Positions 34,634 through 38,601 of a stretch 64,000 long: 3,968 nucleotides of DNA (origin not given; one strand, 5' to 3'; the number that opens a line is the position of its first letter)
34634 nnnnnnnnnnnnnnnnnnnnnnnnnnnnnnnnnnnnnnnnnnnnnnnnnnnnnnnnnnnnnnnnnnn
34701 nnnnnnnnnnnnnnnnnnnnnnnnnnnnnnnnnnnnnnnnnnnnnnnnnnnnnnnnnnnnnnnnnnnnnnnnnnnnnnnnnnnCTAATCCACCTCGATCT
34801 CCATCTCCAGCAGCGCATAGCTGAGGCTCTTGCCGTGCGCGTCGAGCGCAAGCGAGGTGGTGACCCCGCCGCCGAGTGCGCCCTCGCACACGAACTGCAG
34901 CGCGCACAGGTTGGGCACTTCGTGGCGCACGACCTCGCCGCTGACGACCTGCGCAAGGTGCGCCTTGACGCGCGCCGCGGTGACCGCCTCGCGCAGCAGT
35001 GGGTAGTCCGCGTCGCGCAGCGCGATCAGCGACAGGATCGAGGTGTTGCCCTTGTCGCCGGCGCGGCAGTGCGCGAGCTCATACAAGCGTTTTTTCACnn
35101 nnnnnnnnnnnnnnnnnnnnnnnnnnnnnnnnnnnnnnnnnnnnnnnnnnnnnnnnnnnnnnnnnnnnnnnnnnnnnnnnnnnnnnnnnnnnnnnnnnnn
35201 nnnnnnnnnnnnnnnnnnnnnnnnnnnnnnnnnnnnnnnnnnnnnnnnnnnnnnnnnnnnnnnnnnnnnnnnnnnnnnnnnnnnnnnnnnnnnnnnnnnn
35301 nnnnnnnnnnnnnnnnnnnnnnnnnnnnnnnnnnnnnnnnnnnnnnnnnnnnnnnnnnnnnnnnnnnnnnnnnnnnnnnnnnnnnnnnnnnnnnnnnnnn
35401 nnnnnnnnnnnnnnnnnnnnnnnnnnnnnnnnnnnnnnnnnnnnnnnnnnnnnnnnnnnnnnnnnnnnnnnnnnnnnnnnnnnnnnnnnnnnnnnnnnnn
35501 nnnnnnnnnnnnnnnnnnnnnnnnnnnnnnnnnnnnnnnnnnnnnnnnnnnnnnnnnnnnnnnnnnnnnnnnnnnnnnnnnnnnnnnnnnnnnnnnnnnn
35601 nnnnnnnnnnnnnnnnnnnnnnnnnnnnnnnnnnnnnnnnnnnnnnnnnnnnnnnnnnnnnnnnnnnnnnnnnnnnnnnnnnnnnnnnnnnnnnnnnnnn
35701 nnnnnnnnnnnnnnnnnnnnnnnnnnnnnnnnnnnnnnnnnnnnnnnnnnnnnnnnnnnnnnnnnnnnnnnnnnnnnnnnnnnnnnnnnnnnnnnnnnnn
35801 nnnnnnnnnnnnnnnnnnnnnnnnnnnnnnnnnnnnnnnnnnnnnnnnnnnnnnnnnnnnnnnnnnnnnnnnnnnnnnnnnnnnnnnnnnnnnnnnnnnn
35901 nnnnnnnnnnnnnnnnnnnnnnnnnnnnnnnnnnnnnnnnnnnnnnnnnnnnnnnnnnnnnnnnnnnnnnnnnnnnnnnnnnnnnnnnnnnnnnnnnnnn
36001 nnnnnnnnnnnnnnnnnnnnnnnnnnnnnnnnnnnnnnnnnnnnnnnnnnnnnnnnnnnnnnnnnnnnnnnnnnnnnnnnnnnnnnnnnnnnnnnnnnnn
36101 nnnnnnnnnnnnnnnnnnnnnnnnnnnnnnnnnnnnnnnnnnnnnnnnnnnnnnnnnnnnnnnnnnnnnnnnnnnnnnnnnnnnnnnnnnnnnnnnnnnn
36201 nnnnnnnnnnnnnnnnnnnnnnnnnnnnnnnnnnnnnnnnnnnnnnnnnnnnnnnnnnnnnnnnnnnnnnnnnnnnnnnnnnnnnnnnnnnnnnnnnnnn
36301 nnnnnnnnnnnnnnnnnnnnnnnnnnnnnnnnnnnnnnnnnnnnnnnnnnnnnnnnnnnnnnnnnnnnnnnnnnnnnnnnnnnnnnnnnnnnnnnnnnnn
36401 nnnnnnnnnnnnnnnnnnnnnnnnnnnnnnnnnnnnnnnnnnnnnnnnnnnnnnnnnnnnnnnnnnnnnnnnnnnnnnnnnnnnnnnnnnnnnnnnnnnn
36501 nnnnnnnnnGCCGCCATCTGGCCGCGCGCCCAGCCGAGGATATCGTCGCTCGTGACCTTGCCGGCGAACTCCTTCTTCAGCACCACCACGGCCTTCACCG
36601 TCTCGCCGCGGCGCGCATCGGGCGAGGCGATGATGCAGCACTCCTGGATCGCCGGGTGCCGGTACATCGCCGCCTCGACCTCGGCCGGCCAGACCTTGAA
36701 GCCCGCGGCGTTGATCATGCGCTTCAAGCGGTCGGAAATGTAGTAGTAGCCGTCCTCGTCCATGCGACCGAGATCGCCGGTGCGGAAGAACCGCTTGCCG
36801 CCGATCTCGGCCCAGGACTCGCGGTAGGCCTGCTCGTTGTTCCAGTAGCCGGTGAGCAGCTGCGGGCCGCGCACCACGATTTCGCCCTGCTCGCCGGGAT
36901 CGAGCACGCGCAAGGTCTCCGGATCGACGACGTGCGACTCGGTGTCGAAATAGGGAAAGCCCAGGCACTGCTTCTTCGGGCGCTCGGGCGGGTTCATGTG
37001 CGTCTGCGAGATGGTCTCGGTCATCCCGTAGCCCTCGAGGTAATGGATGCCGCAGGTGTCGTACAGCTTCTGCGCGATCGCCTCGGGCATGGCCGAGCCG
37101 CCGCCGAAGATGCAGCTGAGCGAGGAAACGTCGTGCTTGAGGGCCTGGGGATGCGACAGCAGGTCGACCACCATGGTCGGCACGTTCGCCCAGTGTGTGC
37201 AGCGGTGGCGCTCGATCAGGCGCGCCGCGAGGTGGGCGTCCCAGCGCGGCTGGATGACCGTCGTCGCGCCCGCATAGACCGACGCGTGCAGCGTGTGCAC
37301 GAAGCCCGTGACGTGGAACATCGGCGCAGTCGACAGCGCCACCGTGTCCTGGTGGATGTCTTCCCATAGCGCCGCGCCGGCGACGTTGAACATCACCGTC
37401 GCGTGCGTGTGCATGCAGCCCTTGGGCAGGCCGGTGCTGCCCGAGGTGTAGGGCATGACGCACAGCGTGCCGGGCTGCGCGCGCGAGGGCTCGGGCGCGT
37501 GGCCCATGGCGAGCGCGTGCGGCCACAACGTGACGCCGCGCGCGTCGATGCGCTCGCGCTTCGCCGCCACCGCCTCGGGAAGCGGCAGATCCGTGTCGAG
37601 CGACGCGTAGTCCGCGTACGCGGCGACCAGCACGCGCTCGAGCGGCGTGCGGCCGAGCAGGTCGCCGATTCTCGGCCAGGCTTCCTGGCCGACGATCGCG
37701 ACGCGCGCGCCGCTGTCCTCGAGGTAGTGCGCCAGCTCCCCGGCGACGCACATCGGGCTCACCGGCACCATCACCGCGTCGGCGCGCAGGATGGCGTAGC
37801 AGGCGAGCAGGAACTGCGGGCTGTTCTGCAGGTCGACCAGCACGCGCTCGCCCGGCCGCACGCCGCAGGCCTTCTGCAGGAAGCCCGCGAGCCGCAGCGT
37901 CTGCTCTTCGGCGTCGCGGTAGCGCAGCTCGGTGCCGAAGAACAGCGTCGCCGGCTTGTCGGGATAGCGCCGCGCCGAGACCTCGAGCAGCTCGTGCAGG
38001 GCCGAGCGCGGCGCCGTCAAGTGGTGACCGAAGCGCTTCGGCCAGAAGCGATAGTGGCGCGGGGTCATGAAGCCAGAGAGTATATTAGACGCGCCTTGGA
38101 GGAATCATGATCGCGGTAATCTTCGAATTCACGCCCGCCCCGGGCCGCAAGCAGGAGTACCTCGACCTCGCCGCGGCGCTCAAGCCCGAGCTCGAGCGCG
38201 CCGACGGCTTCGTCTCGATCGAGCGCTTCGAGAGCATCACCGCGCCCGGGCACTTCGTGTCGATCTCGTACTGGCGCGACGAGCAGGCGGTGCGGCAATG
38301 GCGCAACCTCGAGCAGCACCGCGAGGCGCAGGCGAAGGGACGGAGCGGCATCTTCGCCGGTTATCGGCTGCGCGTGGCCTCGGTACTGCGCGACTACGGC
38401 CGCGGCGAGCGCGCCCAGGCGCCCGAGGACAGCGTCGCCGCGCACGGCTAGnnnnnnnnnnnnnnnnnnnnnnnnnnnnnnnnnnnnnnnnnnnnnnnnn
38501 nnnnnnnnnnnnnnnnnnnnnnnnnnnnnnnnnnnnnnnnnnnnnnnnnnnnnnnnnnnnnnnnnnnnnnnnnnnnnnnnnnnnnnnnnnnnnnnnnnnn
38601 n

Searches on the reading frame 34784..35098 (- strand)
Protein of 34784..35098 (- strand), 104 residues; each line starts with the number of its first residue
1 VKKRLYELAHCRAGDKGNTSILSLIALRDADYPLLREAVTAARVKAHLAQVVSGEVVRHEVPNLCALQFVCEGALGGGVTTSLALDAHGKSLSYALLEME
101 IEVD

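Call 58: search_protein_families(library=pfam, proteins=[window:34784-35098:-], max_evalue=0.00001)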
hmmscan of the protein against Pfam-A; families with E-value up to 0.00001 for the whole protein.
window:34784-35098:- (104 aa): 1 family
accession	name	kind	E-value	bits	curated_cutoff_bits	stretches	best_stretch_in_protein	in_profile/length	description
PF23544.1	AtuA_ferredoxin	-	4.3e-33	114.4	27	1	4-102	2-113/113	AtuA ferredoxin-like domain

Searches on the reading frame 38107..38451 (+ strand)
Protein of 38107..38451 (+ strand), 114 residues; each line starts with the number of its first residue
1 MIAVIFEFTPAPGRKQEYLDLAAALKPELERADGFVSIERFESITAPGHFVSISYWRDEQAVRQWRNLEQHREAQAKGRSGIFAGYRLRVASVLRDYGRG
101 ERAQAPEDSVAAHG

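Call 58: search_protein_families(library=pfam, proteins=[window:38107-38451:+], max_evalue=0.00001)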
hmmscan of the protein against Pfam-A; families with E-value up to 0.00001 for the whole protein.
window:38107-38451:+ (114 aa): 1 family
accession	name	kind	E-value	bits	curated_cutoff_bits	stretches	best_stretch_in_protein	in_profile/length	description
PF03992.22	ABM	-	1.8e-19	70.2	23.1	1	1-77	1-78/78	Antibiotic biosynthesis monooxygenase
